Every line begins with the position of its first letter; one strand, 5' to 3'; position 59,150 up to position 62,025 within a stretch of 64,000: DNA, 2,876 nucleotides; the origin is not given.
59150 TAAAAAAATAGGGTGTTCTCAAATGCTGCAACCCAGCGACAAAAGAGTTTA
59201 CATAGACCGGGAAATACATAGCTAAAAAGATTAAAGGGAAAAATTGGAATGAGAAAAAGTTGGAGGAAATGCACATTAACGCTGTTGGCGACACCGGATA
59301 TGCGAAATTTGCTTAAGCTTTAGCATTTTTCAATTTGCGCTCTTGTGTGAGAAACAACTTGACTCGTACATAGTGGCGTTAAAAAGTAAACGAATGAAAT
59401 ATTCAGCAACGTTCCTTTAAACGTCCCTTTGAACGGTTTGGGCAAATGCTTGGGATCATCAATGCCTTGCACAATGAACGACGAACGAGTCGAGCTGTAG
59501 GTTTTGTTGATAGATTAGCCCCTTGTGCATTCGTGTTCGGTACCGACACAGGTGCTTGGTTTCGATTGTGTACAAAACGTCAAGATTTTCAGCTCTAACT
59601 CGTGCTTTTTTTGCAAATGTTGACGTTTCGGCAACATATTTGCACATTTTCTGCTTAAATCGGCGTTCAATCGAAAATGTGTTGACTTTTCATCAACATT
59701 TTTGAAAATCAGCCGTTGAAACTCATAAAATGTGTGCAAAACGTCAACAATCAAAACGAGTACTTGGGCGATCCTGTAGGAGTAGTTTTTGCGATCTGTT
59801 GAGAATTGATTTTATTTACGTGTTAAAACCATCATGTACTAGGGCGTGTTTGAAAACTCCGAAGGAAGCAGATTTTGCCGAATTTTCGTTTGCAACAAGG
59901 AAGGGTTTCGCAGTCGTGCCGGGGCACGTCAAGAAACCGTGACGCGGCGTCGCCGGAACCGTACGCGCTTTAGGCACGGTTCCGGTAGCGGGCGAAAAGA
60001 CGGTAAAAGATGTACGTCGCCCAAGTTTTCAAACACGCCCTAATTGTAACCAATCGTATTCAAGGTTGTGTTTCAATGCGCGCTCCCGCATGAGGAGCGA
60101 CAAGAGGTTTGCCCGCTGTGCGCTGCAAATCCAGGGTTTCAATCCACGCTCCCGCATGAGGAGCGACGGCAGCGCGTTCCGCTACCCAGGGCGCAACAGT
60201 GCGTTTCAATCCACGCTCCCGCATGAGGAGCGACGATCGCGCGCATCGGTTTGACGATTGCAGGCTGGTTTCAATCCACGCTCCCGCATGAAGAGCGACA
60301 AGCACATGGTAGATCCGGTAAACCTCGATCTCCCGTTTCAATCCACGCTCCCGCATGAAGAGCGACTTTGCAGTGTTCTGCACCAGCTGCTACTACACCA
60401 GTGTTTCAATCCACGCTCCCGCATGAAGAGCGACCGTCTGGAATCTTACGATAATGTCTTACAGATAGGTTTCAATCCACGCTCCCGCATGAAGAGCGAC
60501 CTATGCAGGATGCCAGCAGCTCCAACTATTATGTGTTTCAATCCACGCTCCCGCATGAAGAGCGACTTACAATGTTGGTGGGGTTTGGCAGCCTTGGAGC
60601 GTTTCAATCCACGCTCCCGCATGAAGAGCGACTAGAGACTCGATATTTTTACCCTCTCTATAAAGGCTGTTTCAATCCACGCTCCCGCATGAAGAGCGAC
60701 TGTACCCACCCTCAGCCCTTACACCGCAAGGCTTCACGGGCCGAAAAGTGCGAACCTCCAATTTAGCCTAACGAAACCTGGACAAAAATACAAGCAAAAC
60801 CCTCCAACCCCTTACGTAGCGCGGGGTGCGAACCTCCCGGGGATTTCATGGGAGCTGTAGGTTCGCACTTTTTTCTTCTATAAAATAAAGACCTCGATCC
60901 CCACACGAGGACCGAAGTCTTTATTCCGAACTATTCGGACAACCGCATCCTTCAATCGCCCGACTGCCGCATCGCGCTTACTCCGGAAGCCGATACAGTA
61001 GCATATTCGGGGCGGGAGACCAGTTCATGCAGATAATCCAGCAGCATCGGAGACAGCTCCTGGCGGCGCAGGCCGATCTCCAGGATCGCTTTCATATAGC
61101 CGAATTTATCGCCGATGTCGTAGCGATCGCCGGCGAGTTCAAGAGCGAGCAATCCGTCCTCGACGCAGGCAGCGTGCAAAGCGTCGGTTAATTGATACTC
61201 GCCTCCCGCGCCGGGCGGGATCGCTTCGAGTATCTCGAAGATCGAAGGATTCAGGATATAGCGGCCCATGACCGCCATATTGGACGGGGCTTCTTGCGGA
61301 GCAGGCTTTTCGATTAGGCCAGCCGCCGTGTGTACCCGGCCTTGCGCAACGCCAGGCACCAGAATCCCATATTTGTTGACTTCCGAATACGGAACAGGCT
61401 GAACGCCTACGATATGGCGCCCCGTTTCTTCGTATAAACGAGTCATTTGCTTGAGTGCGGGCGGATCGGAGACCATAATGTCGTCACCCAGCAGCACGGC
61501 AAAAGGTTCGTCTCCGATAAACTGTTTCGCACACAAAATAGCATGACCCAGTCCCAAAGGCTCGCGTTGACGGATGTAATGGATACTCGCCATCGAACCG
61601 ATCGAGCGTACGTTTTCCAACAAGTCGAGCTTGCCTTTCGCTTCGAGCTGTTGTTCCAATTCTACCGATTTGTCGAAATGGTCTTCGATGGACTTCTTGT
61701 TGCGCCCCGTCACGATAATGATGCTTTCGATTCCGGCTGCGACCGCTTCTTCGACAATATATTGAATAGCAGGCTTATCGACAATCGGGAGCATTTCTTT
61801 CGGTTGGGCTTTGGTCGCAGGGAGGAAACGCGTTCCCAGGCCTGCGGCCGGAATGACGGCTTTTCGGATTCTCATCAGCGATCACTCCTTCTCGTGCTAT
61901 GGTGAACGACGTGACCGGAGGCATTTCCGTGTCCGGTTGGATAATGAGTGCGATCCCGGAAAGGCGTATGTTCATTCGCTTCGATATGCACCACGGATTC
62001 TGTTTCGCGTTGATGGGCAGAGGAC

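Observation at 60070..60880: Orphan CRISPR array with type I-C-like repeats; no cas genes in the window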

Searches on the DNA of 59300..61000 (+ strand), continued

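Call 79: get_annotated_region(hit=H14, flank=9000)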
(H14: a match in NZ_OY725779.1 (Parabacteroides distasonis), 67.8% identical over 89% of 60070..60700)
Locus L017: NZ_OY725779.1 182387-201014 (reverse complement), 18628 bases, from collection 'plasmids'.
description: Parabacteroides distasonis strain Parabacteroides distasonis TSDC17.2-1.1 plasmid 34, complete sequence
organism: Parabacteroides distasonis (NCBI taxid 823)
taxonomy: Bacteria; Bacteroidota; Bacteroidia; Bacteroidales; Tannerellaceae; Parabacteroides; Parabacteroides distasonis
host: -; source: -; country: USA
typing (MOB-suite, as given by PLSDB): non-mobilizable
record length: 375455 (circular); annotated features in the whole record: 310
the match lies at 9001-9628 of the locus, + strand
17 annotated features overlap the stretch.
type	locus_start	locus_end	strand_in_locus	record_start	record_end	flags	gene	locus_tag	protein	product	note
CDS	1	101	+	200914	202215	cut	-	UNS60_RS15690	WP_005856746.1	phenylacetate--CoA ligase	-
CDS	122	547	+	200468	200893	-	-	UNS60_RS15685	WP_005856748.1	hypothetical protein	-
CDS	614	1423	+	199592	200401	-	bamD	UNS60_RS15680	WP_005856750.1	outer membrane protein assembly factor BamD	GO:0065003 - protein-containing complex assembly [Evidence IEA]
CDS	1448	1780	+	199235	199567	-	-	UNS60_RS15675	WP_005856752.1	DNA-directed RNA polymerase subunit omega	-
CDS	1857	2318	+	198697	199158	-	-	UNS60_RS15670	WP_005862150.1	DUF4293 domain-containing protein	-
CDS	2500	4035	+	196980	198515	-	-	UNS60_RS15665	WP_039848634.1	sulfatase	-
CDS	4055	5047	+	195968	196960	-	mgrA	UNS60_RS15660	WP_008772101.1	L-glyceraldehyde 3-phosphate reductase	-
CDS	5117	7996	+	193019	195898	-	-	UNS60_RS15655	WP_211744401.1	PD-(D/E)XK nuclease family protein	-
CDS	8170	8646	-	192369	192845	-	-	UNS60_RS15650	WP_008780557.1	GAF domain-containing protein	-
CDS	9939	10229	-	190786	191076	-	cas2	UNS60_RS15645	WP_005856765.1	CRISPR-associated endonuclease Cas2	GO:0043571 - maintenance of CRISPR repeat elements [Evidence IEA]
CDS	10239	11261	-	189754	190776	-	cas1c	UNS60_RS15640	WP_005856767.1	type I-C CRISPR-associated endonuclease Cas1c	GO:0051607 - defense response to virus [Evidence IEA]; GO:0043571 - maintenance of CRISPR repeat elements [Evidence IEA]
CDS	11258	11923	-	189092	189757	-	cas4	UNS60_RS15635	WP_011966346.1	CRISPR-associated protein Cas4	GO:0043571 - maintenance of CRISPR repeat elements [Evidence IEA]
CDS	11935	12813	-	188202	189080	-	cas7c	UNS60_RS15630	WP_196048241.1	type I-C CRISPR-associated protein Cas7/Csd2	GO:0043571 - maintenance of CRISPR repeat elements [Evidence IEA]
CDS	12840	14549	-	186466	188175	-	cas8c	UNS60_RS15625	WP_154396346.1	type I-C CRISPR-associated protein Cas8c/Csd1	GO:0043571 - maintenance of CRISPR repeat elements [Evidence IEA]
CDS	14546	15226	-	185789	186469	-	cas5c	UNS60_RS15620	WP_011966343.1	type I-C CRISPR-associated protein Cas5c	GO:0043571 - maintenance of CRISPR repeat elements [Evidence IEA]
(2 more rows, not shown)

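Call 80: get_annotated_region(hit=H31, flank=9000)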
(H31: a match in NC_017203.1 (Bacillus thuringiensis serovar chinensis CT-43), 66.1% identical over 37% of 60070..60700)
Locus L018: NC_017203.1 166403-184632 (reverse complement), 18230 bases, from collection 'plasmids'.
description: Bacillus thuringiensis serovar chinensis CT-43 plasmid pCT281, complete sequence
organism: Bacillus thuringiensis serovar chinensis CT-43 (NCBI taxid 541229)
taxonomy: Bacteria; Bacillota; Bacilli; Bacillales; Bacillaceae; Bacillus; Bacillus thuringiensis; Bacillus thuringiensis serovar chinensis CT-43
host: -; source: -; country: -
typing (MOB-suite, as given by PLSDB): non-mobilizable; replicon rep_cluster_125,rep_cluster_1721,rep_cluster_1721; mating-pair formation MPF_T
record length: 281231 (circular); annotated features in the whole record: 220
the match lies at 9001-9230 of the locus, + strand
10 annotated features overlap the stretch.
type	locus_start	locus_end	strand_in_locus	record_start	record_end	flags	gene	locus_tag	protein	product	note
CDS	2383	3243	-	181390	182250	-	cas7c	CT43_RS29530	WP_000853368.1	type I-C CRISPR-associated protein Cas7/Csd2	GO:0043571 - maintenance of CRISPR repeat elements [Evidence IEA]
CDS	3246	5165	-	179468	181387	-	cas8c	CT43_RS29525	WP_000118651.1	type I-C CRISPR-associated protein Cas8c/Csd1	GO:0043571 - maintenance of CRISPR repeat elements [Evidence IEA]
CDS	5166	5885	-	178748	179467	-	cas5c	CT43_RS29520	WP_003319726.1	type I-C CRISPR-associated protein Cas5c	GO:0043571 - maintenance of CRISPR repeat elements [Evidence IEA]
CDS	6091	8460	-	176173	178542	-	-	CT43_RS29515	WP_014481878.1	CRISPR-associated helicase/endonuclease Cas3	-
CDS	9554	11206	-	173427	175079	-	-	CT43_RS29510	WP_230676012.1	CDC27 family protein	-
CDS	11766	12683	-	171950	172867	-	-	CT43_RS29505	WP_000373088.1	hypothetical protein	-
CDS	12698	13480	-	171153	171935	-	-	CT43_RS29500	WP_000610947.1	ImmA/IrrE family metallo-endopeptidase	-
CDS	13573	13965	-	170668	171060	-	-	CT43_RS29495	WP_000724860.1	hypothetical protein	-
CDS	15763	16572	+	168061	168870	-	-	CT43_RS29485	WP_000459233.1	hypothetical protein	-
CDS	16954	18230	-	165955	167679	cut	-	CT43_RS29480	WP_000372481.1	helix-turn-helix transcriptional regulator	-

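Call 81: get_annotated_region(hit=H19, flank=9000)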
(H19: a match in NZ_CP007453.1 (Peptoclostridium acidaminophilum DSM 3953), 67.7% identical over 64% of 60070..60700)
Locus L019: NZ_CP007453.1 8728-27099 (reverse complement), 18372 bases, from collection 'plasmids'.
description: Peptoclostridium acidaminophilum DSM 3953 strain al-2 plasmid EAL2_808p, complete sequence
organism: Peptoclostridium acidaminophilum DSM 3953 (NCBI taxid 1286171)
taxonomy: Bacteria; Bacillota; Clostridia; Peptostreptococcales; Peptoclostridiaceae; Peptoclostridium; Peptoclostridium acidaminophilum; Peptoclostridium acidaminophilum DSM 3953
host: -; source: black mud; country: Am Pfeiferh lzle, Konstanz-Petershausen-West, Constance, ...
typing (MOB-suite, as given by PLSDB): non-mobilizable
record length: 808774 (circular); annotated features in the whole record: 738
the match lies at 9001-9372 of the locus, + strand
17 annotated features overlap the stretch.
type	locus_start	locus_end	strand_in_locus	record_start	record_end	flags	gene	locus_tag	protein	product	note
CDS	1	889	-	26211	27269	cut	-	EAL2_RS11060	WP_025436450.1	mechanosensitive ion channel family protein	-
CDS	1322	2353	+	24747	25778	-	-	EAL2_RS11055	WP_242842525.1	copper amine oxidase N-terminal domain-containing protein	-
CDS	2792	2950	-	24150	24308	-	-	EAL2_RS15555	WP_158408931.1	hypothetical protein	-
CDS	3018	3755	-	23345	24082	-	-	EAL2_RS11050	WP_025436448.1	DUF3784 domain-containing protein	-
CDS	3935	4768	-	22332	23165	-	-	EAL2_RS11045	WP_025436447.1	SH3 domain-containing protein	-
CDS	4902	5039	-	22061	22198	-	-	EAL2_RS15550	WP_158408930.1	hypothetical protein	-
CDS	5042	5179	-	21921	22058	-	-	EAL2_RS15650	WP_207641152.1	hypothetical protein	-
CDS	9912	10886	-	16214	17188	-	cas7c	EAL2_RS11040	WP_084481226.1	type I-C CRISPR-associated protein Cas7/Csd2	GO:0043571 - maintenance of CRISPR repeat elements [Evidence IEA]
CDS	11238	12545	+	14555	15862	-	-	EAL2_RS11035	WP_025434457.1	IS110 family transposase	-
CDS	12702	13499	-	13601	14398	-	-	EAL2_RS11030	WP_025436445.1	Cof-type HAD-IIB family hydrolase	GO:0008152 - metabolic process [Evidence IEA]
CDS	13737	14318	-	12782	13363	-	-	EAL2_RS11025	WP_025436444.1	glycerol-3-phosphate responsive antiterminator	-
CDS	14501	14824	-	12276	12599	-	-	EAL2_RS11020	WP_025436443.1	muconolactone Delta-isomerase family protein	-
CDS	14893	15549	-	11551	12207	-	-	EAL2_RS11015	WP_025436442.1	SprT family zinc-dependent metalloprotease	GO:0006508 - proteolysis [Evidence IEA]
CDS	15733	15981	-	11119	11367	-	-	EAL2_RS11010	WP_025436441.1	hypothetical protein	-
CDS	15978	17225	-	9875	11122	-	-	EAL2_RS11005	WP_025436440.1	DNA polymerase IV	GO:0006281 - DNA repair [Evidence IEA]; GO:0006261 - DNA-templated DNA replication [Evidence IEA]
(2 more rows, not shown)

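Call 92: get_annotated_region(hit=H15, flank=10000)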
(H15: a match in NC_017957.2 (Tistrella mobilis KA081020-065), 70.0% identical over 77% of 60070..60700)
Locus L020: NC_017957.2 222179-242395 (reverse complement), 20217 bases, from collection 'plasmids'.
description: Tistrella mobilis KA081020-065 plasmid pTM1, complete sequence
organism: Tistrella mobilis KA081020-065 (NCBI taxid 1110502)
taxonomy: Bacteria; Pseudomonadota; Alphaproteobacteria; Geminicoccales; Geminicoccaceae; Tistrella; Tistrella mobilis; Tistrella mobilis KA081020-065
host: -; source: -; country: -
typing (MOB-suite, as given by PLSDB): non-mobilizable; replicon rep_cluster_140
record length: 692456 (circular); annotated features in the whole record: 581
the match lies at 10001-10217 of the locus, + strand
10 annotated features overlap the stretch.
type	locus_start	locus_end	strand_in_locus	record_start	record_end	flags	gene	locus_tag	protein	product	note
CDS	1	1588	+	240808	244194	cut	treS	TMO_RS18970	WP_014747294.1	maltose alpha-D-glucosyltransferase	GO:0005991 - trehalose metabolic process [Evidence IEA]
CDS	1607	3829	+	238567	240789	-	glgB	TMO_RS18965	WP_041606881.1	1,4-alpha-glucan branching protein GlgB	GO:0005975 - carbohydrate metabolic process [Evidence IEA]; GO:0005978 - glycogen biosynthetic process [Evidence IEA]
CDS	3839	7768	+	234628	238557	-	glgX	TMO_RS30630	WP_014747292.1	glycogen debranching protein GlgX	GO:0005980 - glycogen catabolic process [Evidence IEA]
CDS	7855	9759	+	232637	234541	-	malQ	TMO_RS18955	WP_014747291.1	4-alpha-glucanotransferase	GO:0005980 - glycogen catabolic process [Evidence IEA]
CDS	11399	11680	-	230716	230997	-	-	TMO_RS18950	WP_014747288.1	type II toxin-antitoxin system ParD family antitoxin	-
CDS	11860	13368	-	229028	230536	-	-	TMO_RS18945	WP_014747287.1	SulP family inorganic anion transporter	-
CDS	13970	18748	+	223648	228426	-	-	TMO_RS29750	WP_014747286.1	CHASE domain-containing protein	GO:0000160 - phosphorelay signal transduction system [Evidence IEA]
CDS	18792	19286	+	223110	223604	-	-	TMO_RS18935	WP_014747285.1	nuclear transport factor 2 family protein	-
CDS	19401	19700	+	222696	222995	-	-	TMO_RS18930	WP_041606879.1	hypothetical protein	-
CDS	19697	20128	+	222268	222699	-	-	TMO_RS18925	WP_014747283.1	PIN domain-containing protein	-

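Call 93: get_annotated_region(hit=H59, flank=1500)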
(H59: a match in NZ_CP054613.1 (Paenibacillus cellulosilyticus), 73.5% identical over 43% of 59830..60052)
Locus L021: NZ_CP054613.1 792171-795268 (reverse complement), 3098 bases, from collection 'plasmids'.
description: Paenibacillus cellulosilyticus strain KACC 14175 plasmid unnamed4, complete sequence
organism: Paenibacillus cellulosilyticus (NCBI taxid 375489)
taxonomy: Bacteria; Bacillota; Bacilli; Bacillales; Paenibacillaceae; Paenibacillus; Paenibacillus cellulosilyticus
host: -; source: cell culture,soil; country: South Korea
typing (MOB-suite, as given by PLSDB): non-mobilizable
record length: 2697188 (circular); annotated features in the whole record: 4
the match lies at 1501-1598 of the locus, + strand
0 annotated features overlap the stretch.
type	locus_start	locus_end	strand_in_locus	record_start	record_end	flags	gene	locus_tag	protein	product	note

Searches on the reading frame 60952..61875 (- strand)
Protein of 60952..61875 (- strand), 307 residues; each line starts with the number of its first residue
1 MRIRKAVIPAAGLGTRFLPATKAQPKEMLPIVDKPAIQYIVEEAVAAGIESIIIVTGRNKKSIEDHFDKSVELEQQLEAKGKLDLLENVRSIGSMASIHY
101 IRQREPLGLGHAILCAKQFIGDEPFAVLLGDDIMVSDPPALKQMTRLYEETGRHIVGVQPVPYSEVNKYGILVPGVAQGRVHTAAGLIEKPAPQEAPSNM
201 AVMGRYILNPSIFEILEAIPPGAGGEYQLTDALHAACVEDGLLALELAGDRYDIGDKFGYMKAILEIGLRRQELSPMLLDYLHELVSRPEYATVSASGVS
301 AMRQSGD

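Call 7: search_protein_families(library=pfam, proteins=[window:60952-61875:-])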
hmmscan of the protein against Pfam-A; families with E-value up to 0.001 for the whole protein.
window:60952-61875:- (307 aa): 2 families
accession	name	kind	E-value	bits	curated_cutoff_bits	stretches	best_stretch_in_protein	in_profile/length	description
PF00483.29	NTP_transferase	-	2.3e-35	122.8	21.2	1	5-264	1-239/245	Nucleotidyl transferase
PF12804.13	NTP_transf_3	-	2e-08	35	27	1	6-157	1-120/160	MobA-like NTP transferase domain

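Call 18: find_encoding_contigs(protein=window:60952-61875:-, flank=10000, max_places=8)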
Protein window:60952-61875:- (307 aa): 1 contig read that carries it; 1 place shown.
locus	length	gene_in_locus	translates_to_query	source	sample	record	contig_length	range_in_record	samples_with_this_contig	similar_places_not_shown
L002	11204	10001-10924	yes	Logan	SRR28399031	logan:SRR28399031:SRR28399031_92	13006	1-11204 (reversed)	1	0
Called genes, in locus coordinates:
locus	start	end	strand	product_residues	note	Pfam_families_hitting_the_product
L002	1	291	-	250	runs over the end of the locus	PF00756:Esterase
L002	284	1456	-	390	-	PF13535:ATP-grasp_4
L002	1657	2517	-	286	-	PF00583:Acetyltransf_1, PF13673:Acetyltransf_10 (faint), PF13508:Acetyltransf_7 (faint)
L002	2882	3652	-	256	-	PF23441:SDR (weak), PF00106:adh_short, PF08659:KR, PF13561:adh_short_C2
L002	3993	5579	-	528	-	PF00672:HAMP, PF00512:HisKA, PF02518:HATPase_c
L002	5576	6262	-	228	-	PF00072:Response_reg, PF00486:Trans_reg_C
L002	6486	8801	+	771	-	PF13231:PMT_2, PF24878:YkcB_C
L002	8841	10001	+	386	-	PF00535:Glycos_transf_2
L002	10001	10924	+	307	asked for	PF00483:NTP_transferase, PF12804:NTP_transf_3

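Call 101: find_homologous_proteins(query=window:60952-61875:-, max_evalue=1e-60)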
Query window:60952-61875:- (307 aa): 7987 proteins with E <= 1e-60 among 8000 candidates; the best 120 are listed.
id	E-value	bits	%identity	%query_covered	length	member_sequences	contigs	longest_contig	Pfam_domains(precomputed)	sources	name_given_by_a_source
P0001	9.2e-183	624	93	100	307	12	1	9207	PF00483.30,PF12804.14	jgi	-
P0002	9.8e-171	585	91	95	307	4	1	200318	PF00483.30,PF12804.14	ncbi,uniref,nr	ncbi:UTP--glucose-1-phosphate uridylyltransferase [Saccharibacillus sp. O23]|uniref:UTP--glucose-1-p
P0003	2.1e-165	567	89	95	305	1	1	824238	PF00483.30,PF12804.14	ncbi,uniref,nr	ncbi:UTP--glucose-1-phosphate uridylyltransferase GalU [Saccharibacillus sp. CPCC 101409]|uniref:UTP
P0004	1.9e-142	492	77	95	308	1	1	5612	PF00483.30,PF12804.14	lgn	-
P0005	2.7e-140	485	78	93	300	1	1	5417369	PF00483.30,PF12804.14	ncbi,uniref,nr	ncbi:UTP--glucose-1-phosphate uridylyltransferase GalU [Paenibacillus sp. GP183]|uniref:UTP--glucose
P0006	4.7e-139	481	78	93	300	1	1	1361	PF00483.30,PF12804.14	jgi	jgi:UTP--glucose-1-phosphate uridylyltransferase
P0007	2.1e-138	478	78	93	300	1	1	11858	PF00483.30,PF12804.14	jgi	jgi:UTP--glucose-1-phosphate uridylyltransferase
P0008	5.3e-138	477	77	94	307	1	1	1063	PF00483.30,PF12804.14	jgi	jgi:UTP--glucose-1-phosphate uridylyltransferase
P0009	5.8e-138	477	76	93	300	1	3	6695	PF00483.30,PF12804.14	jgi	jgi:UTP--glucose-1-phosphate uridylyltransferase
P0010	7.7e-138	477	77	93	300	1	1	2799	PF00483.30,PF12804.14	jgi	jgi:UTP--glucose-1-phosphate uridylyltransferase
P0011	3.1e-137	475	75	93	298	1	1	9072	PF00483.30,PF12804.14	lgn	-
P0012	3.1e-137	475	74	93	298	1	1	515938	PF00483.30,PF12804.14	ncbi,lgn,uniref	ncbi:UTP--glucose-1-phosphate uridylyltransferase GalU [Gottfriedia acidiceleris]|uniref:UTP--glucos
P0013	3.8e-137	474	76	93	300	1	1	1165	PF00483.30,PF12804.14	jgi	jgi:UTP--glucose-1-phosphate uridylyltransferase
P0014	9.5e-137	473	74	94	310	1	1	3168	PF00483.30,PF12804.14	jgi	jgi:UTP--glucose-1-phosphate uridylyltransferase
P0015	1.3e-136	473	76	93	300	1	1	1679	PF00483.30,PF12804.14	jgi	jgi:UTP--glucose-1-phosphate uridylyltransferase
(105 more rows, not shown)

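Call 102: find_encoding_contigs(protein=P0002, flank=10000, max_places=4)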
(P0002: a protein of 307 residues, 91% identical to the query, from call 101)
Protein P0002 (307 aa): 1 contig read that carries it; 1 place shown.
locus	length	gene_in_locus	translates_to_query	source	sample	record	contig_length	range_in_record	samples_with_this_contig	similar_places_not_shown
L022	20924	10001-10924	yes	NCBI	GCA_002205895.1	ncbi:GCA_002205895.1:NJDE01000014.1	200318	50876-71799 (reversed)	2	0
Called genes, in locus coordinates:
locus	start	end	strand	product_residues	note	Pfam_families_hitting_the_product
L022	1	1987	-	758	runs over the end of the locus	PF00395:SLH (weak)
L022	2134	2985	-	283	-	PF00583:Acetyltransf_1 (faint)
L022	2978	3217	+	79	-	-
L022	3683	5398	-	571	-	PF00672:HAMP, PF26769:HAMP_PhoQ (faint), PF00512:HisKA, PF02518:HATPase_c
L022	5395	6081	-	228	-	PF00072:Response_reg, PF00486:Trans_reg_C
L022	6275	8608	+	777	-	PF13231:PMT_2, PF24878:YkcB_C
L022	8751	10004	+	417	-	PF00535:Glycos_transf_2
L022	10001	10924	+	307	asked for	PF00483:NTP_transferase, PF12804:NTP_transf_3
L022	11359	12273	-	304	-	PF14243:R2K_3, PF18299:R2K_2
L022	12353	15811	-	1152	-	PF18964:DUF5704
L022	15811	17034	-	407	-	PF00395:SLH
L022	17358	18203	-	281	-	-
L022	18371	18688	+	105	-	PF01022:HTH_5, PF12802:MarR_2, PF12840:HTH_20, PF01047:MarR (weak), PF08279:HTH_11 (weak), PF21476:PF0610-like_N, PF01978:TrmB (weak)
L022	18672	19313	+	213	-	PF07853:DUF1648, PF13630:SdpI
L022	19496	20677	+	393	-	PF01411:tRNA-synt_2c, PF07973:tRNA_SAD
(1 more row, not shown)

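Call 103: find_encoding_contigs(protein=P0003, flank=10000, max_places=4)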
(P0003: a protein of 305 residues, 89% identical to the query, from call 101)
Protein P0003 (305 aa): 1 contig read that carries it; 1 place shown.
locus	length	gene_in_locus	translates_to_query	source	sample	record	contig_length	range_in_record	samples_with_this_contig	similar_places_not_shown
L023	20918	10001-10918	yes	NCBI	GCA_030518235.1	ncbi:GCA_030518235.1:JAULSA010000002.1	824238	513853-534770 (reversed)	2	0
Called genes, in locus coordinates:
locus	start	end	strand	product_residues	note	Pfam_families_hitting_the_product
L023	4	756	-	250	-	PF00756:Esterase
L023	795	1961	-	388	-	PF13535:ATP-grasp_4 (weak)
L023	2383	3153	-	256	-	PF23441:SDR (weak), PF00106:adh_short, PF08659:KR, PF13561:adh_short_C2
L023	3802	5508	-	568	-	PF00672:HAMP, PF00512:HisKA, PF02518:HATPase_c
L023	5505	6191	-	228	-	PF00072:Response_reg, PF00486:Trans_reg_C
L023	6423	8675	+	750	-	PF13231:PMT_2, PF24878:YkcB_C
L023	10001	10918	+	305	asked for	PF00483:NTP_transferase, PF12804:NTP_transf_3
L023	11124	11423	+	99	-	PF01022:HTH_5, PF12802:MarR_2, PF12840:HTH_20, PF08279:HTH_11 (weak), PF21476:PF0610-like_N (weak), PF01978:TrmB (weak)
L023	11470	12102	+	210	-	PF07853:DUF1648, PF13630:SdpI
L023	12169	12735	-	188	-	PF00890:FAD_binding_2 (faint), PF01134:GIDA (faint), PF01494:FAD_binding_3 (weak), PF03486:HI0933_like (faint), PF07992:Pyr_redox_2, PF12831:FAD_oxidored (faint), PF13454:NAD_binding_9 (faint), PF01266:DAO (weak), +1 more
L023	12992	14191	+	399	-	PF01411:tRNA-synt_2c, PF07973:tRNA_SAD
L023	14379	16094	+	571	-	PF00664:ABC_membrane, PF13748:ABC_membrane_3 (faint), PF00005:ABC_tran, PF02463:SMC_N (weak)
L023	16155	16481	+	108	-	-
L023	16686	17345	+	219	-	-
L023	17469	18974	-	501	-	-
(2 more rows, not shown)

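Call 104: find_encoding_contigs(protein=P0001, flank=10000, max_places=4)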
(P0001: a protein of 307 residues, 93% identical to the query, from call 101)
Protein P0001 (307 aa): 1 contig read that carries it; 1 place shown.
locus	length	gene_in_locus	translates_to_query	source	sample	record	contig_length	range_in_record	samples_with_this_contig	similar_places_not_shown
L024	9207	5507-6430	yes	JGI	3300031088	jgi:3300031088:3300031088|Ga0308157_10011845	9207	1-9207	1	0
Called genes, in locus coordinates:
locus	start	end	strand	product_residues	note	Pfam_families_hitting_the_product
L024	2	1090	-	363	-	?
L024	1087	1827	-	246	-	PF00072:Response_reg, PF00486:Trans_reg_C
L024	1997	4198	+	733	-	PF13231:PMT_2, PF24878:YkcB_C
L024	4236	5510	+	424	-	PF00535:Glycos_transf_2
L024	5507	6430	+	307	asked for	PF00483:NTP_transferase, PF12804:NTP_transf_3 (weak)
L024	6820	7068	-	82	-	-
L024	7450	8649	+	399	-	PF01411:tRNA-synt_2c, PF07973:tRNA_SAD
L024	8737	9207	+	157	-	?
